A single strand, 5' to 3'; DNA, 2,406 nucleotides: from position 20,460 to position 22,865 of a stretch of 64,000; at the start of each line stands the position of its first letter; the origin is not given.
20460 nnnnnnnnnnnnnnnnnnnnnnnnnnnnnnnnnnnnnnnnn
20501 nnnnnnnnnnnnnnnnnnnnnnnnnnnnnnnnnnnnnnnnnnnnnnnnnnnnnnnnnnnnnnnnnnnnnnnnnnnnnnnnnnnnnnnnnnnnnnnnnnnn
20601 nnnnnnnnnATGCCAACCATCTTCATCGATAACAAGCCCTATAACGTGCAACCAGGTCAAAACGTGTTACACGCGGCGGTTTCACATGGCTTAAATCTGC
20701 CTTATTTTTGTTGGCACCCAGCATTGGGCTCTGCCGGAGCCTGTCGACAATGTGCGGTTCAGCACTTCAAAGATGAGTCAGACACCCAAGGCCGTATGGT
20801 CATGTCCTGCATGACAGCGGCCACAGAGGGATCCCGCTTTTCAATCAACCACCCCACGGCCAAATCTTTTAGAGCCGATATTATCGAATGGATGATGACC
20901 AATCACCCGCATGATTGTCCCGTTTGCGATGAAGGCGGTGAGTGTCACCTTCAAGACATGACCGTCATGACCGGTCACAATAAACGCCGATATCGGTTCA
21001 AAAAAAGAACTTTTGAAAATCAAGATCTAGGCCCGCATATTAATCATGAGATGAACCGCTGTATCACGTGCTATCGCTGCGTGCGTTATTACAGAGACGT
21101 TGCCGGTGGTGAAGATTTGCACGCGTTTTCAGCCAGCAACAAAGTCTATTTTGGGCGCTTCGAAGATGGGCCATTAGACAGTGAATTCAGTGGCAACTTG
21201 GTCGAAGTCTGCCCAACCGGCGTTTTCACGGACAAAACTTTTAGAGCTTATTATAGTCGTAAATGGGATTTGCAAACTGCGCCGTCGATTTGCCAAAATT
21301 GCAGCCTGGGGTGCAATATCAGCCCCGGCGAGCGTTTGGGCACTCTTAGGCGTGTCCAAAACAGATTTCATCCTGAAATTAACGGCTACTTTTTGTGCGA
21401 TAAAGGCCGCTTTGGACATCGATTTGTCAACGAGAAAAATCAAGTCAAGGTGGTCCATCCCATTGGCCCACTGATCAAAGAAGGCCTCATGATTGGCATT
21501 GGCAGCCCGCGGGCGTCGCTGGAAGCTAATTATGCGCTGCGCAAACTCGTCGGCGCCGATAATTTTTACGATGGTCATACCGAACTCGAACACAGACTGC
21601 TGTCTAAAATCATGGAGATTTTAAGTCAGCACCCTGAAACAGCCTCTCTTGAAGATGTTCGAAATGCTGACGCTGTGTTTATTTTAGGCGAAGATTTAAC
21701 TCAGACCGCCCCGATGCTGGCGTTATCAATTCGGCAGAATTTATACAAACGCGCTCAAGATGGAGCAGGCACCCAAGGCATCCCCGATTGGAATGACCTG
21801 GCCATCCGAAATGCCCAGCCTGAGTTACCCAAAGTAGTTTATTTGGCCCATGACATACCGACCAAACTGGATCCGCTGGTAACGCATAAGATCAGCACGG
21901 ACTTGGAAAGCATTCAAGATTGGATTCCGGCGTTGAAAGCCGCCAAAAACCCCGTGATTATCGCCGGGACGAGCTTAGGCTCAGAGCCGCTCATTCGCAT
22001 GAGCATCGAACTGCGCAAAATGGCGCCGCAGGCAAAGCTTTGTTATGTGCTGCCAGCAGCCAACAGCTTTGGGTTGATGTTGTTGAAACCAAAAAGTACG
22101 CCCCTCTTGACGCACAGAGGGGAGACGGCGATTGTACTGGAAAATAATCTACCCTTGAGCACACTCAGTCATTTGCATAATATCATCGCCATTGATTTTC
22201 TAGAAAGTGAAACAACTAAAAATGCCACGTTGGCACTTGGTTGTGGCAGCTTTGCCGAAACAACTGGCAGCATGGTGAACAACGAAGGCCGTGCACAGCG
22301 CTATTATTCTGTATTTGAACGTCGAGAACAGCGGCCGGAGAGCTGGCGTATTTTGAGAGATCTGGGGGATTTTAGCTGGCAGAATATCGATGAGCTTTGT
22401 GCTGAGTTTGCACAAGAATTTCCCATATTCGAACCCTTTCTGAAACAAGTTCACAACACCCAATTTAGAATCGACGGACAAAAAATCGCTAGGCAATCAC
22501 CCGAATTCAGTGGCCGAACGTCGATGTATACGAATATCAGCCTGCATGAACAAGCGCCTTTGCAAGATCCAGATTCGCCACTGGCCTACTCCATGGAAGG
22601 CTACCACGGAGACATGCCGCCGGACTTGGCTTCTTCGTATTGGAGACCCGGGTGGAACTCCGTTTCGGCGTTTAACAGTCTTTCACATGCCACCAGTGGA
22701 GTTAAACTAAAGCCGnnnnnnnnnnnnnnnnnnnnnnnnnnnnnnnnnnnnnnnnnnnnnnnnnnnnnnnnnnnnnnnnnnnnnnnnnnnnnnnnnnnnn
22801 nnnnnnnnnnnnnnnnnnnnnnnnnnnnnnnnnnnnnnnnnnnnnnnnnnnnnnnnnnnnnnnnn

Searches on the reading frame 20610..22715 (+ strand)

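Call 19: search_protein_families(library=pfam, proteins=[window:20610-22715:+], max_evalue=0.00001)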
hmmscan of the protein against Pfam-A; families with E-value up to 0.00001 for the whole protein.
window:20610-22715:+ (702 aa): 6 families
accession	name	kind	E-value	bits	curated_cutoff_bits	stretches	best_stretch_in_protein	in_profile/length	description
PF22117.2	Fer4_Nqo3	-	2.2e-26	92.3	27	1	141-207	1-67/67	NADH-quinone oxidoreductase subunit 3, ferredoxin-like domain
PF10588.14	NADH-G_4Fe-4S_3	-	1.4e-15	56.9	27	1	88-127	1-40/40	NADH-ubiquinone oxidoreductase-G iron-sulfur binding region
PF13510.11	Fer2_4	-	2.2e-11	44.1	22.8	1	3-76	5-76/82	2Fe-2S iron-sulfur cluster binding domain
PF04879.21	Molybdop_Fe4S4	-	4.1e-11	43.1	22.7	1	222-274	2-54/55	Molybdopterin oxidoreductase Fe4S4 domain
PF00384.28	Molybdopterin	-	1.3e-07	31.5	24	0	339-381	94-136/353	Molybdopterin oxidoreductase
PF00111.32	Fer2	-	2.2e-06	28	21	1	11-72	10-77/77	2Fe-2S iron-sulfur cluster binding domain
